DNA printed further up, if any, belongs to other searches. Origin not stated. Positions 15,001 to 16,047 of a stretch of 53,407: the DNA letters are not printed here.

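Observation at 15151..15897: Enzyme I reduced to its N-terminal half: no PEP-binding domain anywhere nearby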

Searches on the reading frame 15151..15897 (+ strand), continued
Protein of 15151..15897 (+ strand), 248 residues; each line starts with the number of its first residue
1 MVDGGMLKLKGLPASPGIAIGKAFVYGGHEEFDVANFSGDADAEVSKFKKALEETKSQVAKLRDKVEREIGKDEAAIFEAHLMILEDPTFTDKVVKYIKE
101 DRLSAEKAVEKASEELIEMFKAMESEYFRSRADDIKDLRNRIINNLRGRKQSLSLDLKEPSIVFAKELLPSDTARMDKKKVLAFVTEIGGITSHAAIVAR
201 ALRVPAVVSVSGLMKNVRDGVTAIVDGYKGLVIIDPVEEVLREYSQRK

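Call 24: find_encoding_contigs(protein=P0082, flank=10000, max_places=2)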
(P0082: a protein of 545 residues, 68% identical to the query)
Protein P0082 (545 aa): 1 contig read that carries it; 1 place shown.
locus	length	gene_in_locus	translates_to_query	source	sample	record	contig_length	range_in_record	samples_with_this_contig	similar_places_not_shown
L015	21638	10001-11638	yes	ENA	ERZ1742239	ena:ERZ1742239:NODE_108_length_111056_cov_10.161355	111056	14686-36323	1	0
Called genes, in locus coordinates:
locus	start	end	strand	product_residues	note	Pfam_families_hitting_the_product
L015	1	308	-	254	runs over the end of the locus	PF01978:TrmB, PF21476:PF0610-like_N (faint)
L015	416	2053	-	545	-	PF00118:Cpn60_TCP1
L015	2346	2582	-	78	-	PF00125:Histone (weak), PF00808:CBFD_NFYB_HMF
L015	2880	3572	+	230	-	PF18822:CdvA (faint), PF09851:SHOCT (faint)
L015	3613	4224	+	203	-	PF13207:AAA_17, PF13238:AAA_18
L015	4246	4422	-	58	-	-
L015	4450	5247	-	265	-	PF14801:TrmI-like_N, PF08704:GCD14, PF01135:PCMT, PF05175:MTS (weak), PF13649:Methyltransf_25 (weak), PF13847:Methyltransf_31, PF08241:Methyltransf_11 (weak), PF13578:Methyltransf_24 (weak)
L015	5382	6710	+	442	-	PF02788:RuBisCO_large_N, PF00016:RuBisCO_large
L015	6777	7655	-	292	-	PF09370:PEP_hydrolase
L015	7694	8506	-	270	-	PF09370:PEP_hydrolase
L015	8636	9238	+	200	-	-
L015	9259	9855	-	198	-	PF06496:DUF1097 (weak)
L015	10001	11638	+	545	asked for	PF01326:PPDK_N, PF00391:PEP-utilizers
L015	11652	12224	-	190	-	PF14394:DUF4423 (faint)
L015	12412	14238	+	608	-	PF27448:Rph_4th, PF00391:PEP-utilizers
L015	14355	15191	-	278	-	PF09370:PEP_hydrolase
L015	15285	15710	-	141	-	PF01050:MannoseP_isomer (weak), PF00190:Cupin_1, PF05899:Cupin_3 (weak), PF07883:Cupin_2, PF02311:AraC_binding (weak)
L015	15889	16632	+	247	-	PF00881:Nitroreductase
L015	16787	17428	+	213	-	PF03602:Cons_hypoth95 (weak), PF05175:MTS (weak)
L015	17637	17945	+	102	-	PF01990:ATP-synt_F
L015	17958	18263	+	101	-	-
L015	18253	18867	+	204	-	PF01991:vATP-synt_E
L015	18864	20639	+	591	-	PF02874:ATP-synt_ab_N, PF16886:ATP-synt_ab_Xtn, PF00006:ATP-synt_ab, PF22919:ATP-synt_VA_C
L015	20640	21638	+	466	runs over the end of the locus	PF02874:ATP-synt_ab_N, PF00006:ATP-synt_ab, PF22919:ATP-synt_VA_C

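Call 25: find_encoding_contigs(protein=P0086, flank=10000, max_places=3)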
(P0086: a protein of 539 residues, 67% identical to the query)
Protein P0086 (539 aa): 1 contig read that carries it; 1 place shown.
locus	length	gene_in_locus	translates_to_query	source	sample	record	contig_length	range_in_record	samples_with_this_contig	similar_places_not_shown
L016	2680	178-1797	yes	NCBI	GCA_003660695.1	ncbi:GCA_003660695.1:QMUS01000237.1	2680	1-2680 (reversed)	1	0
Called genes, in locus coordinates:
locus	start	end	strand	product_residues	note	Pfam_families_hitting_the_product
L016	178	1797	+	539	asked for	PF01326:PPDK_N, PF00391:PEP-utilizers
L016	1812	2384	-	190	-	-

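Call 26: find_encoding_contigs(protein=P0005, flank=10000, max_places=3)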
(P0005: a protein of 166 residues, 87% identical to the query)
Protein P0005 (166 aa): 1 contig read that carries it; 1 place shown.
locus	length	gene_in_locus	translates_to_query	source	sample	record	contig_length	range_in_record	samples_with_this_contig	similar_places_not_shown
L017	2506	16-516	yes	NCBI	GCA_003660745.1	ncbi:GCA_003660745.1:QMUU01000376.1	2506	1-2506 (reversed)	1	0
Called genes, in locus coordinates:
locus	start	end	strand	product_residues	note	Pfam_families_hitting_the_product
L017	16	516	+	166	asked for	PF05524:PEP-utilisers_N, PF00391:PEP-utilizers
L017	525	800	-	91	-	PF00381:PTS-HPr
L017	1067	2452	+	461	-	PF03611:EIIC-GAT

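Call 27: find_encoding_contigs(protein=P0077, flank=10000, max_places=8)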
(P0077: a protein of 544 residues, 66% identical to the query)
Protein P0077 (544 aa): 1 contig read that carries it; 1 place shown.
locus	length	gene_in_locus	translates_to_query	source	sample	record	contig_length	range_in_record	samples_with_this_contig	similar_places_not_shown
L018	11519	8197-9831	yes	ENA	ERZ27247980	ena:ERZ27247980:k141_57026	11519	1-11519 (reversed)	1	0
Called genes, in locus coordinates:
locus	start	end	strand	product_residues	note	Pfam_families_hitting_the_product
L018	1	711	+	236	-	?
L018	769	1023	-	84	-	-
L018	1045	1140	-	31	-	-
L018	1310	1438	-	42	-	-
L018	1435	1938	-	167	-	PF00359:PTS_EIIA_2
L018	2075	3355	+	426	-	PF03611:EIIC-GAT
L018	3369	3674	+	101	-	PF02302:PTS_IIB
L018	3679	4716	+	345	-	-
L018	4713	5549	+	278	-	PF00290:Trp_syntA, PF00977:His_biosynth (faint)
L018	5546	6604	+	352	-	PF00291:PALP (weak)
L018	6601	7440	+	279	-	PF00290:Trp_syntA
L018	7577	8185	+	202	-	-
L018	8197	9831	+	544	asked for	PF01326:PPDK_N, PF00391:PEP-utilizers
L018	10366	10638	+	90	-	PF00381:PTS-HPr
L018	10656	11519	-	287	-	?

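Call 30: find_related_loci(query=A1, collection=genome_contigs, flank=10000)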
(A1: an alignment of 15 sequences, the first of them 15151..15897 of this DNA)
Query A1 (248 aa) in genome_contigs; peptide patterns used: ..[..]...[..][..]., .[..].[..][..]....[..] (x = any residue, [..] = any of these).
600 stretches matched a pattern (row limit reached: there are more); 575 encode a relative of the query (tblastn E <= 1e-3); the best 80 are kept; 80 distinct loci.
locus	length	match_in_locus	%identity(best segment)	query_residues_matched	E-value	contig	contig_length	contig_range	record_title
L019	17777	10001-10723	51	4-247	5e-74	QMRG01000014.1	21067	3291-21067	MAG: Thermoprotei archaeon isolate B69_G16 B69_Guay16_scaffold_01104, whole genome shotgun sequence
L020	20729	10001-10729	45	8-248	1e-63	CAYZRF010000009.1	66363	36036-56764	MAG TPA_asm: uncultured Nitrososphaerota archaeon isolate SRP338002_co1_223 genome assembly, contig: NODE_403_length_663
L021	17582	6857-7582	43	9-248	4e-63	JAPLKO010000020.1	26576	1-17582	MAG: Candidatus Firestonebacteria bacterium isolate LacPavin_0920_WC57_MAG_42_10 LacPavin_0920_WC57_scaffold_677920, who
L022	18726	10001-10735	47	4-248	3e-63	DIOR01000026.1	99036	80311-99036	MAG TPA_asm: Firmicutes bacterium UBA5509 UBA5509_contig_289, whole genome shotgun sequence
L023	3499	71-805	44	5-248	5e-60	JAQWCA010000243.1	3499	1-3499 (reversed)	MAG: Tepidanaerobacteraceae bacterium isolate STF2_232 NODE_112179_length_3499_cov_3.002076_Sandtown_F2, whole genome sh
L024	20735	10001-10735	43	5-248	2e-59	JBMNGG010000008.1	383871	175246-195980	MAG: Tepidanaerobacteraceae bacterium isolate SBF912LR0HQ0147 contig_30418, whole genome shotgun sequence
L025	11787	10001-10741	43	4-248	4e-59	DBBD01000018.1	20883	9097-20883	MAG TPA_asm: Firmicutes bacterium UBA993 UBA993_contig_1928, whole genome shotgun sequence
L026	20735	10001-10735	41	4-248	1e-58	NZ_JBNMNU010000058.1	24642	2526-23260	MAG: Clostridium sp. isolate 3300053697_61 Ga0535652_0002350, whole genome shotgun sequence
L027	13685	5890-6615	41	9-248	1e-58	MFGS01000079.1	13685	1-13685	MAG: Candidatus Firestonebacteria bacterium RIFOXYA2_FULL_40_8 rifoxya2_full_scaffold_2559, whole genome shotgun sequenc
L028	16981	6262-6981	42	9-248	9e-59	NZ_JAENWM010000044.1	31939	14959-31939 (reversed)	MAG: Clostridium sp. isolate 5_8_m_bin12 k141_728894_length_31939_cov_265.6250, whole genome shotgun sequence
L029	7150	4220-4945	42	9-248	3e-58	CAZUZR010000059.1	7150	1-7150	MAG TPA_asm: uncultured Planctomycetia bacterium isolate binchicken_co266_232 genome assembly, contig: NODE_22396_length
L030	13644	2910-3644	42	6-248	2e-58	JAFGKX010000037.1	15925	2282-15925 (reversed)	MAG: Candidatus Omnitrophota bacterium isolate Zod_Metabat.364 k87_4521267, whole genome shotgun sequence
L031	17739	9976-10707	41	4-248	7e-58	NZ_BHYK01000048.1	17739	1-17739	Clostridium tagluense strain A121 sequence048, whole genome shotgun sequence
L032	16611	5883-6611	42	5-245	7e-58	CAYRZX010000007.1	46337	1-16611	MAG TPA_asm: uncultured Gemmatimonas sp. isolate binchicken_co21_402 genome assembly, contig: NODE_205_length_46337_cov_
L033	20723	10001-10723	41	9-246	8e-58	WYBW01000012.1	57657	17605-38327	MAG: Verrucomicrobiia bacterium isolate VER1 k127_33489, whole genome shotgun sequence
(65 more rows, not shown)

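Call 41: find_encoding_contigs(protein=P0018, flank=10000, max_places=3)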
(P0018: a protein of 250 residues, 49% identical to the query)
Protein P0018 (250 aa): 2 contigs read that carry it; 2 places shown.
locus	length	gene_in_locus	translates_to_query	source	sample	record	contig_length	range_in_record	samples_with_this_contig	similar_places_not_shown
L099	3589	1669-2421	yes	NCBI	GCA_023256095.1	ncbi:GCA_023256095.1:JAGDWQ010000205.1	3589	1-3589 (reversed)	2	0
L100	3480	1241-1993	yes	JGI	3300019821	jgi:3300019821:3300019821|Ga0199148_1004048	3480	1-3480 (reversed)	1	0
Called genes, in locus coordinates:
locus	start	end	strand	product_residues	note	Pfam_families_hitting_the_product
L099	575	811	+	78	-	PF02302:PTS_IIB (weak)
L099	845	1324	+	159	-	PF00359:PTS_EIIA_2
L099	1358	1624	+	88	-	PF00381:PTS-HPr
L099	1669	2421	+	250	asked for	PF05524:PEP-utilisers_N, PF00391:PEP-utilizers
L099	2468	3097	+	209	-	-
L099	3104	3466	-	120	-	PF00391:PEP-utilizers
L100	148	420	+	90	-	PF02302:PTS_IIB (weak)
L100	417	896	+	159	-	PF00359:PTS_EIIA_2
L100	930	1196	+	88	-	PF00381:PTS-HPr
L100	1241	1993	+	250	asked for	PF05524:PEP-utilisers_N, PF00391:PEP-utilizers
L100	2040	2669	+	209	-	-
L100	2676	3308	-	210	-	PF01326:PPDK_N (weak), PF00391:PEP-utilizers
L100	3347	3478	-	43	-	?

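Call 42: find_encoding_contigs(protein=P0047, flank=8000, max_places=2)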
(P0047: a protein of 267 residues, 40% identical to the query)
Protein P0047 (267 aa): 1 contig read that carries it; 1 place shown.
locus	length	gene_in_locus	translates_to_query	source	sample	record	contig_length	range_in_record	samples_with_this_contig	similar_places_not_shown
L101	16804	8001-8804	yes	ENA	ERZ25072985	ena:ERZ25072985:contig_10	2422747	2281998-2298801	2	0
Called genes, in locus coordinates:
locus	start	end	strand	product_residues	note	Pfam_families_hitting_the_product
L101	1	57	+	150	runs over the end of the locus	PF06923:GutM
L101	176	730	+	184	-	PF03608:EII-GUT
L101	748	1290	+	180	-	PF07663:EIIBC-GUT_C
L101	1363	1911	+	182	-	PF03612:EIIBC-GUT_N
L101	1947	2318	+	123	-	PF03829:PTSIIA_gutA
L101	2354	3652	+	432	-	PF21135:DRL_cat, PF08666:SAF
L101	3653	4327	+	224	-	PF00596:Aldolase_II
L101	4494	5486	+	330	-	PF00676:E1_dh, PF00456:Transketolase_N (weak)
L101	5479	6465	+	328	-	PF02779:Transket_pyr, PF02780:Transketolase_C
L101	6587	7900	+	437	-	PF00364:Biotin_lipoyl, PF02817:E3_binding, PF00198:2-oxoacid_dh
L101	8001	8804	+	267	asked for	PF05524:PEP-utilisers_N, PF00391:PEP-utilizers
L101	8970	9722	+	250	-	PF02896:PEP-utilizers_C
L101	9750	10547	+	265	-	PF00459:Inositol_P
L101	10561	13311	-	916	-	PF02629:CoA_binding, PF13380:CoA_binding_2, PF13607:Succ_CoA_lig, PF19045:Ligase_CoA_2, PF13549:ATP-grasp_5, PF13302:Acetyltransf_3, PF00583:Acetyltransf_1, PF13508:Acetyltransf_7 (weak)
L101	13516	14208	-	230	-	-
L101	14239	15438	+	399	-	PF01053:Cys_Met_Meta_PP, PF00155:Aminotran_1_2, PF00266:Aminotran_5, PF01041:DegT_DnrJ_EryC1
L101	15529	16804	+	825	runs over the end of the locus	PF00890:FAD_binding_2 (weak), PF01266:DAO, PF16350:FAO_M, PF01571:GCV_T, PF08669:GCV_T_C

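Call 44: list_cluster_members(proteins=[P0001, P0002, P0084, P0078, P0080, P0081, P0076, P0083, P0088, P0072])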
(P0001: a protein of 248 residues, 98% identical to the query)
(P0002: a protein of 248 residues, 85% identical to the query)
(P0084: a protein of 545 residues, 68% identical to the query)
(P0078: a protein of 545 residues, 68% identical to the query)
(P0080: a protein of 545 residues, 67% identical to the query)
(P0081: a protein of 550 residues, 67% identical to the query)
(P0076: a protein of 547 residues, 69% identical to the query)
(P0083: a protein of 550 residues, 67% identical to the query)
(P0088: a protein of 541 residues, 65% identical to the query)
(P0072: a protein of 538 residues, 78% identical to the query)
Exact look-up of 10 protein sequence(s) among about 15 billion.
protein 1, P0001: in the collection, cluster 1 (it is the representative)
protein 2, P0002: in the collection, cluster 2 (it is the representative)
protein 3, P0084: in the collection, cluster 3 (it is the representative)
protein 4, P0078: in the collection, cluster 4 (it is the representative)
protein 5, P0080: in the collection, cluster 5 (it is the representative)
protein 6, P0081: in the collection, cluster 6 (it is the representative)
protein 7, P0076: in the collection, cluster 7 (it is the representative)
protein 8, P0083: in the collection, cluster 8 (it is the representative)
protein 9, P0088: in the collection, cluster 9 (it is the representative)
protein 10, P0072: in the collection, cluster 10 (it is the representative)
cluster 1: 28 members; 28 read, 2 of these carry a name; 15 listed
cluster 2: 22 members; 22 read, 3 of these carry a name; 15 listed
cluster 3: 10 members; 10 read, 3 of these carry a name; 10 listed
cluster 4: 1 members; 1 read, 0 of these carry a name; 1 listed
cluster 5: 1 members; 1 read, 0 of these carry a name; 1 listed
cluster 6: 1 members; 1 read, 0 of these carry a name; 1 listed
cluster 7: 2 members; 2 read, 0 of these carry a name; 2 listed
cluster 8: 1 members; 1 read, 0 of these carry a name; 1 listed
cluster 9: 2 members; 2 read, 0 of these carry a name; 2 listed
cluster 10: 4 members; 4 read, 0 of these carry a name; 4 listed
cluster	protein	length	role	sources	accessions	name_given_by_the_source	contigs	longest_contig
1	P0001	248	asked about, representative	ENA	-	-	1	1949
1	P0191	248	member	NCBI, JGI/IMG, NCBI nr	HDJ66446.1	MAG TPA: phosphoenolpyruvate--protein phosphotransferase [Nitrososphaeria archaeon] | phosphoenolpyruvate--protein phosphotransferase [Nitrososphaeria archaeon]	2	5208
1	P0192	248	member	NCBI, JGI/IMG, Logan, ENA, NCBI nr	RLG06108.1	MAG: hypothetical protein DRN65_05890 [Thaumarchaeota archaeon] | MAG: hypothetical protein DRN65_05890 [Nitrososphaerota archaeon]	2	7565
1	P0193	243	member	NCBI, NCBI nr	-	-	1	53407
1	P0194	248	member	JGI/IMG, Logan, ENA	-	-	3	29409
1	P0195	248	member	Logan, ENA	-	-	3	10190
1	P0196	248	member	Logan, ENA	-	-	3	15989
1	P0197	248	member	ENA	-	-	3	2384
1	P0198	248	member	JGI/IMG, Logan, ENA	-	-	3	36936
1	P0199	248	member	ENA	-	-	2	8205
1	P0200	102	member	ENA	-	-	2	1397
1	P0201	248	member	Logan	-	-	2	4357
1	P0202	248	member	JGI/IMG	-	-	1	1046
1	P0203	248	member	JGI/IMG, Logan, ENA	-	-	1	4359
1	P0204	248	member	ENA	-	-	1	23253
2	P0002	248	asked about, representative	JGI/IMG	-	-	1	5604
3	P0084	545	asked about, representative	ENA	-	-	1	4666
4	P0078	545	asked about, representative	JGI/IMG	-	-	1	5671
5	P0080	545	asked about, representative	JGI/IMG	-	-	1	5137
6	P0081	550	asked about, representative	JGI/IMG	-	-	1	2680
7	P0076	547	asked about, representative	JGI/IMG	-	-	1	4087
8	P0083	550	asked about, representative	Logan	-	-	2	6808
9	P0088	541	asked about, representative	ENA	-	-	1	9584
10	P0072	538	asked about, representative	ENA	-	-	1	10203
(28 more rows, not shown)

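Call 51: search_protein_families(library=pfam, proteins=[L015:12412-14238:+, L015:6777-7655:-, L015:14355-15191:-, L018:3679-4716:+, L018:4713-5549:+, L099:2468-3097:+, L001:9280-9651:+, L001:744-1055:+, L001:9672-10484:-, L015:9259-9855:-], max_evalue=0.01)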
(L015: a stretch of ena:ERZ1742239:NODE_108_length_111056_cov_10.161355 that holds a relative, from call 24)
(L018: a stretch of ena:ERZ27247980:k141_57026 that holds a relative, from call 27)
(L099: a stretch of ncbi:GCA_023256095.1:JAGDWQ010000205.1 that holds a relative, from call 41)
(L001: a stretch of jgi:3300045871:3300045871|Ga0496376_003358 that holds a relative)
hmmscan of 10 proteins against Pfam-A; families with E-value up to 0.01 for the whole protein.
L015:12412-14238:+ (608 aa): 1 family
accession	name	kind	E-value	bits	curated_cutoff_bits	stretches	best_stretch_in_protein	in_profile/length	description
PF00391.29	PEP-utilizers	-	1e-17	63.9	23.1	1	532-602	2-72/72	PEP-utilising enzyme, mobile domain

L015:6777-7655:- (292 aa): 3 families
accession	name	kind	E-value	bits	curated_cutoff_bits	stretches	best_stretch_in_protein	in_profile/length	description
PF09370.16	PEP_hydrolase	-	4.9e-91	305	33.8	1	12-280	1-266/267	Phosphoenolpyruvate hydrolase-like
PF03060.21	NMO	-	0.00027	20.9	28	1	145-248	120-212/331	Nitronate monooxygenase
PF04055.27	Radical_SAM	-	0.0053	17.4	29.5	0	157-235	76-153/166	Radical SAM superfamily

L015:14355-15191:- (278 aa): 1 family
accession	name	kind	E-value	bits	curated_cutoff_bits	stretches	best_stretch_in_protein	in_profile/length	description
PF09370.16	PEP_hydrolase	-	8.2e-133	442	33.8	1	10-275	2-267/267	Phosphoenolpyruvate hydrolase-like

L018:3679-4716:+ (345 aa): 1 family
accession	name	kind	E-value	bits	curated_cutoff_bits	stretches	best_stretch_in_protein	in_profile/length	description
PF00291.31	PALP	-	0.0023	17.8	35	1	89-148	53-111/295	Pyridoxal-phosphate dependent enzyme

L018:4713-5549:+ (278 aa): 3 families
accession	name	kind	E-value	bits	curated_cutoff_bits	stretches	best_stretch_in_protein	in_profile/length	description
PF00290.26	Trp_syntA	-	6.6e-46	156.8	27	1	8-270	1-247/259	Tryptophan synthase alpha chain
PF00977.27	His_biosynth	-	2.4e-06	27.6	23.6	1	205-261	59-113/228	Histidine biosynthesis protein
PF05690.20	ThiG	-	0.0043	16.9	23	1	186-254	149-208/247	Thiazole biosynthesis protein ThiG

L099:2468-3097:+ (209 aa): 0 families

L001:9280-9651:+ (123 aa): 0 families

L001:744-1055:+ (103 aa): 0 families

L001:9672-10484:- (270 aa): 2 families
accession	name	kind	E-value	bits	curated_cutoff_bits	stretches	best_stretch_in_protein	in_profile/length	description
PF03437.21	BtpA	-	2.1e-76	257.2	30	1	12-266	2-253/254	BtpA family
PF01884.23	PcrB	-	0.0075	16.2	23.9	0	196-245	163-213/226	PcrB family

L015:9259-9855:- (198 aa): 1 family
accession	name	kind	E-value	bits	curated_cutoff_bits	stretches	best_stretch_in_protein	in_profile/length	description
PF06496.16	DUF1097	-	1.5e-07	32.2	24.6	1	23-187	6-140/142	Protein of unknown function (DUF1097)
